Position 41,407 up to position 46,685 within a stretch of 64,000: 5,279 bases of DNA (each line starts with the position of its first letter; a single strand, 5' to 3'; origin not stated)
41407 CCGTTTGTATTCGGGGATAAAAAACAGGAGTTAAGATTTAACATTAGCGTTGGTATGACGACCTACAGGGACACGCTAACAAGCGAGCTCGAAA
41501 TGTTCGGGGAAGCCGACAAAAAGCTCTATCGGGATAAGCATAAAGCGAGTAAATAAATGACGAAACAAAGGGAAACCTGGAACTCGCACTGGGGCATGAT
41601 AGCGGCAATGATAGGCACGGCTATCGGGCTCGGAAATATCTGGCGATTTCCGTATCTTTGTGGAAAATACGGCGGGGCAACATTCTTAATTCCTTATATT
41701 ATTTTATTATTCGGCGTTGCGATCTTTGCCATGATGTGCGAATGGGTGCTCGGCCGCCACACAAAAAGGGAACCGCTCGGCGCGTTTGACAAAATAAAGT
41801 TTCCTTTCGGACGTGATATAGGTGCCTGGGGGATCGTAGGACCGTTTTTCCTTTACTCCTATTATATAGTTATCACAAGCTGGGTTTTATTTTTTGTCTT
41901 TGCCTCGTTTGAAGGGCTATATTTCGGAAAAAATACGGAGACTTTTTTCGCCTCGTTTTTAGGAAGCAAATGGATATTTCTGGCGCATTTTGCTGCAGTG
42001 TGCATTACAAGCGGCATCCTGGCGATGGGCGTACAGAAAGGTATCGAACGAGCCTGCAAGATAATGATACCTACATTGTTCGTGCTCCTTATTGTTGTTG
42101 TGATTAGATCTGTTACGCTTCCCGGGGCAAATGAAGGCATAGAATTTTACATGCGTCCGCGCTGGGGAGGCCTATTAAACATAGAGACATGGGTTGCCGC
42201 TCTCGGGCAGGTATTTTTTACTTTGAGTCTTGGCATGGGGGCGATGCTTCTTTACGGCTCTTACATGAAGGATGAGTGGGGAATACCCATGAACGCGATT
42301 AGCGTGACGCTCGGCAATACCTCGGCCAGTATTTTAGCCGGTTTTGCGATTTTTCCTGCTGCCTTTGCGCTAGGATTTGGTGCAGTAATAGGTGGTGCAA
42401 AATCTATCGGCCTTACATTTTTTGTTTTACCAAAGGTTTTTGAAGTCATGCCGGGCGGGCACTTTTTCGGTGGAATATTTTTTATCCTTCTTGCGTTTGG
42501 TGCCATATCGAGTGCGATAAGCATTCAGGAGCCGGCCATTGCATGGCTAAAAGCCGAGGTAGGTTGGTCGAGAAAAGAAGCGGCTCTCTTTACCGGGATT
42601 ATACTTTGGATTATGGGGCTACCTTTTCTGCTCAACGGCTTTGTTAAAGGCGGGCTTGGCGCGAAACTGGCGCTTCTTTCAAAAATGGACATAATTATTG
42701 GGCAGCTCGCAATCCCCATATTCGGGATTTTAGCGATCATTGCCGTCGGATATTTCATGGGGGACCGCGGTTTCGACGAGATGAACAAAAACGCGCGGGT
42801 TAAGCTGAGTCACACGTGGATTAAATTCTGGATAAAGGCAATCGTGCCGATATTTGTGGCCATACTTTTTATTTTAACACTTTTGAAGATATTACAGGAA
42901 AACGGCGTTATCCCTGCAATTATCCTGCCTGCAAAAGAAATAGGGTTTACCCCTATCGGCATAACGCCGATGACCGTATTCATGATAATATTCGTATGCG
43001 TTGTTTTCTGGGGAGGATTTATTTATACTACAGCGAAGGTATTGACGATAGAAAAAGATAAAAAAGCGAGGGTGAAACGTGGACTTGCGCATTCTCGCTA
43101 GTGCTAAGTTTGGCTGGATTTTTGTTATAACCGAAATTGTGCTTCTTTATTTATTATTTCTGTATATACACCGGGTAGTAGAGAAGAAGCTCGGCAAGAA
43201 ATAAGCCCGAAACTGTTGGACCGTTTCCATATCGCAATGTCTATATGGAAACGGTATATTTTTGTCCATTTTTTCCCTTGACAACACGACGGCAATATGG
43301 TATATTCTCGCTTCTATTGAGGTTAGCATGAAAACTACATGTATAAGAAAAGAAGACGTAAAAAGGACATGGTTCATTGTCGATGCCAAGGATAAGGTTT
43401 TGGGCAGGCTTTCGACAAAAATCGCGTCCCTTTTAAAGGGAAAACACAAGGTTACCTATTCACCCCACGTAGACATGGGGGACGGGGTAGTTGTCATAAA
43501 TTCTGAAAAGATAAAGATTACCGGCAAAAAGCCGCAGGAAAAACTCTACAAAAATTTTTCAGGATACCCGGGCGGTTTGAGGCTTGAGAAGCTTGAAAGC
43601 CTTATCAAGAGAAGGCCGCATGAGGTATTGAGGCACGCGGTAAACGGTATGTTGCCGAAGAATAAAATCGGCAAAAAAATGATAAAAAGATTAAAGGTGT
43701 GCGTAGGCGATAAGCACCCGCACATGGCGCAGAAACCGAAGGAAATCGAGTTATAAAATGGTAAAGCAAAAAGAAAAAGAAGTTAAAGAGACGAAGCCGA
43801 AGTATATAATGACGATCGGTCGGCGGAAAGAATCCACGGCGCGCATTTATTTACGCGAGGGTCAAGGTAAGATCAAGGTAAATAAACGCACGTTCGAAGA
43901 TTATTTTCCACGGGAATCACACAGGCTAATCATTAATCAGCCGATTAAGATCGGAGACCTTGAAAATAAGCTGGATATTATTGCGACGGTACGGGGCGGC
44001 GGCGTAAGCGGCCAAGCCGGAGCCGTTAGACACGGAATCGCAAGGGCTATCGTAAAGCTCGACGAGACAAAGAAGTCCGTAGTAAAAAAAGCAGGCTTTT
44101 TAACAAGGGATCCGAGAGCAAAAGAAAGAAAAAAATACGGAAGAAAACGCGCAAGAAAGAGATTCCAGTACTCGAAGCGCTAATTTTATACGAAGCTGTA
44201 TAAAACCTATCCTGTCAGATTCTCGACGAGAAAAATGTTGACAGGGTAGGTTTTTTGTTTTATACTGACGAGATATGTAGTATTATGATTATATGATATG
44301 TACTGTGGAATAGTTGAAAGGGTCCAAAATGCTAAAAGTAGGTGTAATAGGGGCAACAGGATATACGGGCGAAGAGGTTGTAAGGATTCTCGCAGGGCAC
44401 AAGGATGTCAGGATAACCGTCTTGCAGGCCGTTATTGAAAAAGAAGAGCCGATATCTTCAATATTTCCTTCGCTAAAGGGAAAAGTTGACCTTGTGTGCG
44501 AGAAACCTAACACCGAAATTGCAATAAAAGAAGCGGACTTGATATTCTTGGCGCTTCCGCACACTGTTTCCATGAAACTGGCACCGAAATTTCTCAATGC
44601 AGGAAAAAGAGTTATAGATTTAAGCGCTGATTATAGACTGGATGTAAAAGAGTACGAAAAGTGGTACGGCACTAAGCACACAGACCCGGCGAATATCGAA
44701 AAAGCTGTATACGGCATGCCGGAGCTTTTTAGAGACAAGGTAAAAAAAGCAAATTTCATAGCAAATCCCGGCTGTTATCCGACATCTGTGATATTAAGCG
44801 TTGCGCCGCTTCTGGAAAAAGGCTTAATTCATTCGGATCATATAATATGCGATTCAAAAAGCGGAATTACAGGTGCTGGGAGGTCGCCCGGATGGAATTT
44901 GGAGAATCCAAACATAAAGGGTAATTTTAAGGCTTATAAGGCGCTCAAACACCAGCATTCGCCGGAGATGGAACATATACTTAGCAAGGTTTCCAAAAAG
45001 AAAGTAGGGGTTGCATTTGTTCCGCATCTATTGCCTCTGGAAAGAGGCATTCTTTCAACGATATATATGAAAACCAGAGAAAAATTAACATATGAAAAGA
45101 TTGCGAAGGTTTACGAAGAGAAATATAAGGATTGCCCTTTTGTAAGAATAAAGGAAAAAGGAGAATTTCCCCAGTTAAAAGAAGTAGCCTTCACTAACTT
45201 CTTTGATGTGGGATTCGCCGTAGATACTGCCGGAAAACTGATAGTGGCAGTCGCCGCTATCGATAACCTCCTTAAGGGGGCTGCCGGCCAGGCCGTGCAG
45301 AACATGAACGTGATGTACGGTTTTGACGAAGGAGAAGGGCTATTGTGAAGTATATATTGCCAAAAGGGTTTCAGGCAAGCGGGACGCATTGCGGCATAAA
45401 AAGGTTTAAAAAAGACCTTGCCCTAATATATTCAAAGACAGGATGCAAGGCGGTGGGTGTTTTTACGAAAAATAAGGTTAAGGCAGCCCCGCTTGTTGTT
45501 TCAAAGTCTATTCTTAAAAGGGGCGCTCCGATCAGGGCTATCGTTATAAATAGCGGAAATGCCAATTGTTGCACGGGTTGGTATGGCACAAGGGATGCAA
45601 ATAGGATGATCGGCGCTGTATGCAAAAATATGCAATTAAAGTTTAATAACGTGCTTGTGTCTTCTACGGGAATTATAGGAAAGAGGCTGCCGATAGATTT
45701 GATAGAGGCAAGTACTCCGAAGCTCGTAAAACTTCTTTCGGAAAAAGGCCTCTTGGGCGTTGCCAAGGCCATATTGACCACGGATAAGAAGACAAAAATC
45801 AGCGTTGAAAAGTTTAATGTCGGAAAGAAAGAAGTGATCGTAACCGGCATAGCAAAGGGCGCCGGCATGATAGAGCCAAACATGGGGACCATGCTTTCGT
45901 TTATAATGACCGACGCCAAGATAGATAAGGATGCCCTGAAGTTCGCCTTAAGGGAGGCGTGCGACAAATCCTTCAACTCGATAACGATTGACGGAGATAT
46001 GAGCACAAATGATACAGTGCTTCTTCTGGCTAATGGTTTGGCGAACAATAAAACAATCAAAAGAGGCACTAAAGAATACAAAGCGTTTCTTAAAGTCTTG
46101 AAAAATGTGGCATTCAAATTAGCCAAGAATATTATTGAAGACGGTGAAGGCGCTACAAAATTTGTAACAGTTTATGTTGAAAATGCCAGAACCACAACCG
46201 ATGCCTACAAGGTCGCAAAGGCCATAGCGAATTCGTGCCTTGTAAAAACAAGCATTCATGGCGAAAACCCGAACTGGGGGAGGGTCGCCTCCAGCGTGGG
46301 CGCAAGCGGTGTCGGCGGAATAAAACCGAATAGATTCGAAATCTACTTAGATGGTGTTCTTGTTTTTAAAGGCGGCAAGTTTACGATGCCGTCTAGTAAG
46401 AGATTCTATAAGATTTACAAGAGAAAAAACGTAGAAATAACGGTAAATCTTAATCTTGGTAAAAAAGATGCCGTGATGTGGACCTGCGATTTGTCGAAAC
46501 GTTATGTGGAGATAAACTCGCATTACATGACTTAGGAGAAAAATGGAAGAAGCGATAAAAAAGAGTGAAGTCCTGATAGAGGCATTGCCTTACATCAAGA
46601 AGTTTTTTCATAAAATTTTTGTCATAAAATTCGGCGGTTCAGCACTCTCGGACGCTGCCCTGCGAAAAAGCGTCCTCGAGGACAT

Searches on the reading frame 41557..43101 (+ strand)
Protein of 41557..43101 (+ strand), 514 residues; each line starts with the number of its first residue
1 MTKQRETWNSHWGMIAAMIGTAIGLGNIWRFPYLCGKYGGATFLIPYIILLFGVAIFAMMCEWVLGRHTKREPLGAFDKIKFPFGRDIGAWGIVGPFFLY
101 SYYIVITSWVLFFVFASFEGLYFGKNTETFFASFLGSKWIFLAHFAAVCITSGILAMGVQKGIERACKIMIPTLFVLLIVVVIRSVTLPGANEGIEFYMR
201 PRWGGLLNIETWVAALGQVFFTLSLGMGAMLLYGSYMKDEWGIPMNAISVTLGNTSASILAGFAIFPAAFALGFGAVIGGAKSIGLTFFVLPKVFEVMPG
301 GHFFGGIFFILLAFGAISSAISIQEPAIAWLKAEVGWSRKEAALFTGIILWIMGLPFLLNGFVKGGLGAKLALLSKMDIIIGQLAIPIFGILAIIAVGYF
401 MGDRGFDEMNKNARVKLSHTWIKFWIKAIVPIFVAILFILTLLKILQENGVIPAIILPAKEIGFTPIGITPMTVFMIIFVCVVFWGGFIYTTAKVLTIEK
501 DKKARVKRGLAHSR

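Call 56: search_protein_families(library=pfam, proteins=[window:41557-43101:+], max_evalue=1e-10)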
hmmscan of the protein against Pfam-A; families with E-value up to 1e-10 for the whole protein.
window:41557-43101:+ (514 aa): 1 family
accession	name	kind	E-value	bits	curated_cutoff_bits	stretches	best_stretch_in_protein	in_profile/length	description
PF00209.24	SNF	-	5.5e-65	220.5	27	2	147-448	183-487/524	Sodium:neurotransmitter symporter family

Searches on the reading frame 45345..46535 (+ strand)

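Call 56: search_protein_families(library=pfam, proteins=[window:45345-46535:+], max_evalue=1e-10)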
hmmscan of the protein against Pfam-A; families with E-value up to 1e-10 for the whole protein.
window:45345-46535:+ (396 aa): 1 family
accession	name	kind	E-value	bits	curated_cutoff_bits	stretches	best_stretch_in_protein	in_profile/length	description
PF01960.23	ArgJ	-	1.1e-139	465.8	32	1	11-396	2-377/377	ArgJ family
